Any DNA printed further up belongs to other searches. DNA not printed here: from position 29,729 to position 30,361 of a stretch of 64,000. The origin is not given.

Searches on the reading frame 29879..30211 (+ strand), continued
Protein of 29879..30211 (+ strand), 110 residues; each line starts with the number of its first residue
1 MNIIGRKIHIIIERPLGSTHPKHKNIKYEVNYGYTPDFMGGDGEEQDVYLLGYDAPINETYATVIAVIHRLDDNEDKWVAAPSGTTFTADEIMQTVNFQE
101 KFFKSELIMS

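Call 24: search_protein_families(library=pfam, alignment_id=A3, max_evalue=0.001)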
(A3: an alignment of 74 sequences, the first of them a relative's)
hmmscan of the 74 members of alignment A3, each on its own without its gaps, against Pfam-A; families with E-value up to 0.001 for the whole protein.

A. member 1, L008:6342-7436:+ (365 aa): 2 families
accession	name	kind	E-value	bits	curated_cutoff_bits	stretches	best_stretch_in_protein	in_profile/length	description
PF13088.12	BNR_2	-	6.2e-22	78.7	31.4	1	160-320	98-267/277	BNR repeat-like domain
PF02012.26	BNR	-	1.6e-05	24.6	27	0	63-73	2-12/12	BNR/Asp-box repeat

B. families by the number of members that match (of 74 scanned): 136 families (the first 25 are shown)
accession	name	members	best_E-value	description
PF08241.18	Methyltransf_11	3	9.6e-28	Methyltransferase domain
PF13847.12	Methyltransf_31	3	3e-24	Methyltransferase domain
PF13649.12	Methyltransf_25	3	1.1e-23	Methyltransferase domain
PF08242.18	Methyltransf_12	3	1.2e-18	Methyltransferase domain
PF00583.31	Acetyltransf_1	3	1.3e-18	Acetyltransferase (GNAT) family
PF13489.12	Methyltransf_23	3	6.6e-17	Methyltransferase domain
PF13508.13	Acetyltransf_7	3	1.1e-12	Acetyltransferase (GNAT) domain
PF13673.13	Acetyltransf_10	3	2.4e-12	Acetyltransferase (GNAT) domain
PF01209.24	Ubie_methyltran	3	7.1e-11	ubiE/COQ5 methyltransferase family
PF00037.32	Fer4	3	2.6e-09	4Fe-4S binding domain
PF12838.12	Fer4_7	3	4.5e-08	4Fe-4S dicluster domain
PF08445.16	FR47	3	8.5e-08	FR47-like protein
PF13484.11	Fer4_16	3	1.8e-07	4Fe-4S double cluster binding domain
PF14697.11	Fer4_21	3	3.9e-07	4Fe-4S dicluster domain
PF13237.11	Fer4_10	3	8.4e-07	4Fe-4S dicluster domain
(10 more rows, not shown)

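Call 25: search_protein_families(library=pfam, alignment_id=A4, max_evalue=0.001)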
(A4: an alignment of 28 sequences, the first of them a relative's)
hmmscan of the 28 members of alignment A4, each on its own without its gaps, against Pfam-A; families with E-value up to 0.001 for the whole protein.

A. member 1, L012:5479-6333:+ (285 aa): 2 families
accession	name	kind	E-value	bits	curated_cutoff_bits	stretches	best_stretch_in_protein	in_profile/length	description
PF04229.20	GrpB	-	2.6e-38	132.1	25.5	1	9-171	2-159/159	GrpB protein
PF00719.24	Pyrophosphatase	-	3.8e-07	30.5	23.5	1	196-258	28-94/153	Inorganic pyrophosphatase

B. families by the number of members that match (of 28 scanned): 27 families (the first 25 are shown)
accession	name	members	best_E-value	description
PF00719.24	Pyrophosphatase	17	1.2e-08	Inorganic pyrophosphatase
PF04229.20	GrpB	7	9.2e-40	GrpB protein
PF00583.31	Acetyltransf_1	5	1.2e-11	Acetyltransferase (GNAT) family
PF00293.34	NUDIX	4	1.7e-13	NUDIX domain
PF13302.13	Acetyltransf_3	2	7.2e-26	Acetyltransferase (GNAT) domain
PF13649.12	Methyltransf_25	2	1.2e-20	Methyltransferase domain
PF08241.18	Methyltransf_11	2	8.9e-20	Methyltransferase domain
PF13847.12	Methyltransf_31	2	1.2e-15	Methyltransferase domain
PF03848.20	TehB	2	3.5e-12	Tellurite resistance protein TehB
PF13489.12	Methyltransf_23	2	4.6e-12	Methyltransferase domain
PF08242.18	Methyltransf_12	2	2e-10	Methyltransferase domain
PF13420.13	Acetyltransf_4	2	2.5e-10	Acetyltransferase (GNAT) domain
PF08445.16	FR47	2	1.4e-08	FR47-like protein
PF02353.26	CMAS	2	3.9e-07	Mycolic acid cyclopropane synthetase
PF05175.20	MTS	2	1.4e-06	Methyltransferase small domain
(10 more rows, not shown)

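Call 46: predict_structure(alignment_id=A1)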
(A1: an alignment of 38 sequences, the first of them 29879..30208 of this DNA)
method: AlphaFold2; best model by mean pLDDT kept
length: 110 residues; sequences in the alignment: 38
mean_pLDDT: 95.0   pTM: 0.88
mean pLDDT of the five models: 95.0, 94.8, 94.5, 94.2, 94.0
residues with pLDDT >= 90: 101; 70-90: 8; 50-70: 1; < 50: 0
segments of 3 or more residues with pLDDT < 50: none
pLDDT, mean of each block of 10 residues (from residue 1): 92 97 94 95 92 98 97 94 96 97 95
secondary structure, 60 per line:
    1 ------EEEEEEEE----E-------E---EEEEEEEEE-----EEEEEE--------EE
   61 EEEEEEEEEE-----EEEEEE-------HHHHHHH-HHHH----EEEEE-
elements in order: E7-14 E31-39 E45-50 E59-70 E76-81 H89-95 H97-100 E105-109

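Call 49: fold_search(model_id=the predicted structure, library=pdb)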
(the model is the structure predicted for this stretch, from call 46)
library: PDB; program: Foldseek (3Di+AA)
matches with E <= 10: 311; with E <= 0.001: 86
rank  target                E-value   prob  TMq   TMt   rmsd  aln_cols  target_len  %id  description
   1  4z73_D                4.0e-06  1.00  0.70  0.50   5.4       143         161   16  Crystal structure of inorganic pyrophosphatase from Mycobacterium tuberculosis in complex with a phosphate ion and an  (released 2015-08-26)
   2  4z70_A                4.3e-06  1.00  0.71  0.51   5.3       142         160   16  Crystal structure of inorganic pyrophosphatase from Mycobacterium tuberculosis in complex with Ca ions (released 2015-08-26)
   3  4z70_B                5.1e-06  1.00  0.65  0.47   6.0       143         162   15  Crystal structure of inorganic pyrophosphatase from Mycobacterium tuberculosis in complex with Ca ions (released 2015-08-26)
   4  3emj_C                5.7e-06  1.00  0.65  0.45   7.1       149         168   17  2.2 A crystal structure of inorganic pyrophosphatase from rickettsia prowazekii (p21 form) (released 2008-10-07)
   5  4z71_B                6.3e-06  1.00  0.71  0.50   5.4       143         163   16  Crystal structure of inorganic pyrophosphatase from Mycobacterium tuberculosis in complex with Mg ions (released 2015-08-26)
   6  3emj_F                6.3e-06  1.00  0.64  0.46   5.5       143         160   17  2.2 A crystal structure of inorganic pyrophosphatase from rickettsia prowazekii (p21 form) (released 2008-10-07)
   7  1sxv                  7.5e-06  1.00  0.71  0.51   5.3       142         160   16  1.3A Crystal structure of rv3628, Mycobacterium tuberculosis inorganic pyrophosphatase (PPase) at pH5.0 (released 2005-04-12)
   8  3lo0                  7.9e-06  1.00  0.73  0.53   5.3       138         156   17  Crystal structure of inorganic pyrophosphatase from Ehrlichia chaffeensis (released 2010-02-16)
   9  3emj_A                7.9e-06  1.00  0.68  0.47   5.6       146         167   18  2.2 A crystal structure of inorganic pyrophosphatase from rickettsia prowazekii (p21 form) (released 2008-10-07)
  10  5tea_A                1.0e-05  1.00  0.72  0.49   3.5       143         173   20  Crystal structure of an inorganic pyrophosphatase from Neisseria gonorrhoeae (released 2016-10-05)
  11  1wcf                  1.0e-05  1.00  0.68  0.48   5.5       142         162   16  1.54 A CRYSTAL STRUCTURE OF RV3628, MYCOBACTERIUM TUBERCULOSIS INORGANIC PYROPHOSPHATASE (PPASE) AT PH7.0 (released 2006-07-12)
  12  5tea_E                1.1e-05  1.00  0.74  0.50   3.4       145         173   22  Crystal structure of an inorganic pyrophosphatase from Neisseria gonorrhoeae (released 2016-10-05)
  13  2uxs_A                1.1e-05  1.00  0.71  0.51   5.5       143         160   17  2.7A crystal structure of inorganic pyrophosphatase (Rv3628) from Mycobacterium tuberculosis at pH 7.5 (released 2008-05-27)
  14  3r6e_D                1.1e-05  1.00  0.72  0.48   4.9       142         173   16  The structure of Thermococcus thioreducens' inorganic pyrophosphatase bound to sulfate (released 2012-03-28)
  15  3d53_C                1.1e-05  1.00  0.66  0.44   6.9       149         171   17  2.2 A crystal structure of inorganic pyrophosphatase from Rickettsia prowazekii (released 2008-05-27)
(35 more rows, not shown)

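Call 52: search_solved_structures(query=A1, max_evalue=0.01, show_alignments=2)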
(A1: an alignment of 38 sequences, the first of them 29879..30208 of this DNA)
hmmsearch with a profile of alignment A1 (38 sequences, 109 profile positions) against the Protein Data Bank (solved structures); distinct sequences matched with E-value up to 0.01: 28.
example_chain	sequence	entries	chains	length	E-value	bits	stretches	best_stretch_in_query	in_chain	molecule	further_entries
3d53_A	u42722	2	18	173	1.8e-06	30.8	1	24-97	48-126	Inorganic pyrophosphatase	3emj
5tea_A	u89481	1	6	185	2.6e-06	30.3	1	28-86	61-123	Inorganic pyrophosphatase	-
3d63_A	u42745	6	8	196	1.2e-05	28.2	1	25-87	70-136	Inorganic pyrophosphatase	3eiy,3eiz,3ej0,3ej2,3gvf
3ld3_A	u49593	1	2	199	2.5e-05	27.2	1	25-52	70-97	Inorganic pyrophosphatase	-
6n1c_A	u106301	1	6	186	4.4e-05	26.4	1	8-66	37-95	Inorganic pyrophosphatase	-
3i4q_A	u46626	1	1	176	6e-05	25.9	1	25-85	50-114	APC40078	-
1qez_A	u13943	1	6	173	7.9e-05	25.6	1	23-86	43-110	PROTEIN (INORGANIC PYROPHOSPHATASE)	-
1ygz_A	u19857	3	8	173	8.1e-05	25.5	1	26-85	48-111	Inorganic pyrophosphatase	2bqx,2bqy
4xel_A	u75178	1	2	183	0.00012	25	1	25-85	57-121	Inorganic pyrophosphatase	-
3tr4_A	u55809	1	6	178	0.00024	24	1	24-73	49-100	Inorganic pyrophosphatase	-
3lo0_A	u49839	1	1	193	0.00028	23.8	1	25-85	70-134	Inorganic pyrophosphatase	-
6k21_A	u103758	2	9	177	0.00058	22.8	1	25-52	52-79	Inorganic pyrophosphatase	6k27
6ki7_A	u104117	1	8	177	0.0006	22.7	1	25-51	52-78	Inorganic pyrophosphatase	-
1mjz_A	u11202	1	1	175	0.00064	22.6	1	24-88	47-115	INORGANIC PYROPHOSPHATASE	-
6ki8_A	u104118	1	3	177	0.00069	22.5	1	25-52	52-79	Inorganic pyrophosphatase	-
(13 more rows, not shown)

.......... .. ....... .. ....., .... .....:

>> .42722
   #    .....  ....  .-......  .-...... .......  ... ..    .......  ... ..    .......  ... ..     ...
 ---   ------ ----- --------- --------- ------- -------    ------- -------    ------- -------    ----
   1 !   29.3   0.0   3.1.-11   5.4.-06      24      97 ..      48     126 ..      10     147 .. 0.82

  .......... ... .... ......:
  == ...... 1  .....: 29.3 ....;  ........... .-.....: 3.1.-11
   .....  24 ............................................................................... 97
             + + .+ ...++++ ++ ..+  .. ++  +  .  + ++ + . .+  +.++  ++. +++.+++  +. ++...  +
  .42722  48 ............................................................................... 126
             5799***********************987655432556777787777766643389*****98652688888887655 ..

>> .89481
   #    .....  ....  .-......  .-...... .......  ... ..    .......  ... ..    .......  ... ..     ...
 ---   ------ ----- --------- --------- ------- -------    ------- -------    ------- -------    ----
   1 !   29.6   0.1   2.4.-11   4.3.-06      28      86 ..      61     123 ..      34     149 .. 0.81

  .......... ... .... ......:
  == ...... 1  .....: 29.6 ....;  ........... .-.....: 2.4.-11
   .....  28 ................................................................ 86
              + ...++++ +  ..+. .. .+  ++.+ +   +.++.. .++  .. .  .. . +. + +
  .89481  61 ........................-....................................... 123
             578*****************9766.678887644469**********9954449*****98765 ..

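Call 55: search_protein_families(library=pfam, proteins=[L039:3106-4464:+, L040:1431-2192:+, L001:3982-4959:+, L001:5622-6185:+, L005:4207-4992:+, L005:7722-8492:+], max_evalue=0.001)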
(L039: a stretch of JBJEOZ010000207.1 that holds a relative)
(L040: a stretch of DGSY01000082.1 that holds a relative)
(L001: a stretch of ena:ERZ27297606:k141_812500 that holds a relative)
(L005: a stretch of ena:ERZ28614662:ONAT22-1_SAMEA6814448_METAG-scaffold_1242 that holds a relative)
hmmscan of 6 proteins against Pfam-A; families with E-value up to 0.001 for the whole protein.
L039:3106-4464:+ (453 aa): 8 families
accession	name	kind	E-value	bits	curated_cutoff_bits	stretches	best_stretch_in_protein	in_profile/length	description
PF12631.12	MnmE_helical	-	2.5e-52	178.5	40.1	1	125-450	1-211/211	MnmE helical domain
PF10396.14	TrmE_N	-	1.2e-40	138.8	29.8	1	3-122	1-117/117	GTP-binding protein TrmE N-terminus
PF01926.29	MMR_HSR1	-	2.6e-22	79.5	21.9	1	221-333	2-113/113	50S ribosome-binding GTPase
PF02421.24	FeoB_N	-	1.5e-06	28.3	27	1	221-369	3-155/156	Ferrous iron transport protein B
PF16897.10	MMR_HSR1_Xtn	-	8.5e-06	26.1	35.2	1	293-370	27-100/106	C-terminal region of MMR_HSR1 domain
PF08438.16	YGR210-like_G4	-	0.00073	20.4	24.7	1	330-403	1-78/108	Obg-like GTPase YGR210-like, G4 motif-containing domain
PF03193.22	RsgA_GTPase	-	0.00073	19.8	30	0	221-254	109-142/174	RsgA GTPase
PF00009.33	GTP_EFTU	-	0.00092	19.3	26.5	0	288-360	86-172/188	Elongation factor Tu GTP binding domain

L040:1431-2192:+ (254 aa): 2 families
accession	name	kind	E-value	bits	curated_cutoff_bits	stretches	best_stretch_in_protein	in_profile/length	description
PF12697.13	Abhydrolase_6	-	4.3e-10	41.1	26.3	1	15-162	2-148/217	Alpha/beta hydrolase family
PF00561.26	Abhydrolase_1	-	0.00011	22.3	25.8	1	12-154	1-136/245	alpha/beta hydrolase fold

L001:3982-4959:+ (326 aa): 1 family
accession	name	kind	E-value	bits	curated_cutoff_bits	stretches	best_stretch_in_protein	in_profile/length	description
PF01648.25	ACPS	-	0.00025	21.5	25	1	205-274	32-102/111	4'-phosphopantetheinyl transferase superfamily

L001:5622-6185:+ (188 aa): 0 families

L005:4207-4992:+ (262 aa): 2 families
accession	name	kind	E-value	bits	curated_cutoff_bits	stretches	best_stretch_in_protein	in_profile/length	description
PF00293.34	NUDIX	-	7.7e-11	42.6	21.1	1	32-145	2-122/134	NUDIX domain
PF00542.24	Ribosomal_L12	-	9.2e-09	35.9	25.9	1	192-257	2-67/67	Ribosomal protein L7/L12 C-terminal domain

L005:7722-8492:+ (257 aa): 1 family
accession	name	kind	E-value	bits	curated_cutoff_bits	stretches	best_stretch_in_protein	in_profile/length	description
PF09397.16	FtsK_gamma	-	4.8e-08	33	30.6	1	199-237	17-55/63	Ftsk gamma domain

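Call 71: search_protein_families(library=pfam, proteins=[L014:603-1328:+, L014:1328-2167:+, L014:2177-3151:+, L014:3243-4031:+, L014:4418-5185:+, L014:5276-5974:+, L014:6434-7075:+, L014:7103-7879:+, L014:7908-8672:+, L014:8683-10002:+], max_evalue=0.001)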
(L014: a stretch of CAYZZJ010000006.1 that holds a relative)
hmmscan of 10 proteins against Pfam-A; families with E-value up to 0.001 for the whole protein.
L014:603-1328:+ (242 aa): 0 families

L014:1328-2167:+ (280 aa): 1 family
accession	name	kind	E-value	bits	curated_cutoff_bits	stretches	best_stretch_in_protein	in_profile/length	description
PF09521.16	RE_NgoPII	-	4.5e-108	360.7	25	1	2-259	1-257/262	NgoPII restriction endonuclease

L014:2177-3151:+ (325 aa): 1 family
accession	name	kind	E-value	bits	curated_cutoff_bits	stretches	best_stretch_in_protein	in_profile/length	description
PF00145.23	DNA_methylase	-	2e-105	353.2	22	1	1-322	1-324/324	C-5 cytosine-specific DNA methylase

L014:3243-4031:+ (263 aa): 1 family
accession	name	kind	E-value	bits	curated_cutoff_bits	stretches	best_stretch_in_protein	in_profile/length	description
PF13676.11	TIR_2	-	0.00041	21.3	28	0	6-87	25-107/122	TIR domain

L014:4418-5185:+ (256 aa): 3 families
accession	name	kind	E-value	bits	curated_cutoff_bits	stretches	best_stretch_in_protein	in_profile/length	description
PF01663.27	Phosphodiest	-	1.1e-17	65.1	23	2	5-73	1-70/342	Type I phosphodiesterase / nucleotide pyrophosphatase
PF01676.23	Metalloenzyme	-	9.7e-13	48.6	24.3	1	89-246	102-251/252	Metalloenzyme superfamily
PF00884.28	Sulfatase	-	2.8e-06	27.3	25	1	115-244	141-300/301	Sulfatase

L014:5276-5974:+ (233 aa): 2 families
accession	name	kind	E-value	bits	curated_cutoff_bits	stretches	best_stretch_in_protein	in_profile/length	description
PF07722.19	Peptidase_C26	-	6.3e-62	209.6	20.5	1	19-211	24-219/219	Peptidase C26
PF00117.34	GATase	-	2.4e-11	44.1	22.8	1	86-229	59-189/190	Glutamine amidotransferase class-I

L014:6434-7075:+ (214 aa): 1 family
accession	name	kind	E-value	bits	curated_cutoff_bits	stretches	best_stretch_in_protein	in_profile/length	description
PF13472.12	Lipase_GDSL_2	-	8.2e-05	23.6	32.9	1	15-169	19-171/178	GDSL-like Lipase/Acylhydrolase family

L014:7103-7879:+ (259 aa): 1 family
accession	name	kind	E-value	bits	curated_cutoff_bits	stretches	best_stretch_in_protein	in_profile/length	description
PF01636.29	APH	-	1.2e-20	74.7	23.2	1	38-250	14-237/239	Phosphotransferase enzyme family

L014:7908-8672:+ (255 aa): 1 family
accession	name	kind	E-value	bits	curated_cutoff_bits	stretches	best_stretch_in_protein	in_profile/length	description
PF03009.23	GDPD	-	1.2e-40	140.6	23.6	1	19-246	1-244/244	Glycerophosphoryl diester phosphodiesterase family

L014:8683-10002:+ (440 aa): 2 families
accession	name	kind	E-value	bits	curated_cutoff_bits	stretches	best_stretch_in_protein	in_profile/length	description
PF01663.27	Phosphodiest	-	5.4e-37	128.6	23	1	8-285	2-249/342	Type I phosphodiesterase / nucleotide pyrophosphatase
PF00884.28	Sulfatase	-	4.7e-05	23.3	25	0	218-253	208-243/301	Sulfatase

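Call 78: search_protein_families(library=phrogs, proteins=[window:29879-30208:+], max_evalue=0.01)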
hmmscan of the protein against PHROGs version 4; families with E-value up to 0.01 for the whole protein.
window:29879-30208:+ (110 aa): 1 family
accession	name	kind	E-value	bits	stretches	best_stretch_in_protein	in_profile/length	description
phrog_29900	-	unknown function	0.0033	16.2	1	8-76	785-856/1028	-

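Call 79: search_dna_similar(query=window:29879-30208:+, collection=phages, mode=protein, max_evalue=0.001, max_rows=15)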
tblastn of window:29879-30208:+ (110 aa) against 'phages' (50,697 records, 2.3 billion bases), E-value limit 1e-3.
Records with a match: 3; places in all: 3; records where one place covers at least 80% of the query: 3.
Best place of each record, by identity: <60% 3.
By first word of the organism name: Listeria 2; Bacteriophage 1.
By host as written in the record: Listeria monocytogenes 2; - 1.
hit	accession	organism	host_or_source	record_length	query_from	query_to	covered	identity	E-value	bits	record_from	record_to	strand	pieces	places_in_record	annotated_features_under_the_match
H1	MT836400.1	Bacteriophage sp.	human fecal samples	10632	13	107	86%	49.5%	2e-27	109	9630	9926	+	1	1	record has no annotation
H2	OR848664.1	Listeria phage LM 4-14-1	Listeria monocytogenes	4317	13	107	86%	47.4%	2e-17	81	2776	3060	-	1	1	record has no annotation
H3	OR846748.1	Listeria phage LM 4-11-1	Listeria monocytogenes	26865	13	107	86%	47.4%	3e-17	81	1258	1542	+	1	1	record has no annotation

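Call 80: search_protein_representatives(alignment_id=A1)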
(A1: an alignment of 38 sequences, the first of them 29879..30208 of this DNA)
Query: 38 sequences, 109 profile positions. Proteins with E-value up to 0.001 (for the whole library): 2536; up to 1e-10: 1454; up to 1e-30: 439. The best 150 are listed.
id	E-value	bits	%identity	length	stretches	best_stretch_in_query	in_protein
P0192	4.3e-50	184.2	-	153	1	2-109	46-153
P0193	7.7e-50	183.3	-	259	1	3-108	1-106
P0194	8.9e-50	183.1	-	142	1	3-109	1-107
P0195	1.9e-49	182.1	-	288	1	3-109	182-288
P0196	3.7e-49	181.2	-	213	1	3-108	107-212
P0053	3.7e-49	181.1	-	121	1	2-109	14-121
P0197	5.7e-49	180.6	-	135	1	2-109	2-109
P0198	1.4e-48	179.2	-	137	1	2-108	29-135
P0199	1.5e-48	179.2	-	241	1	2-109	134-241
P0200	1.5e-48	179.2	-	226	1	3-108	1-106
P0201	1.7e-48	179.0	-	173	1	3-109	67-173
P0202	2.4e-48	178.5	-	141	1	6-109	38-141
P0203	2.6e-48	178.4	-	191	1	3-109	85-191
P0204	3.5e-48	178.0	-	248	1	3-109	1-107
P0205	4.9e-48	177.5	-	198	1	2-108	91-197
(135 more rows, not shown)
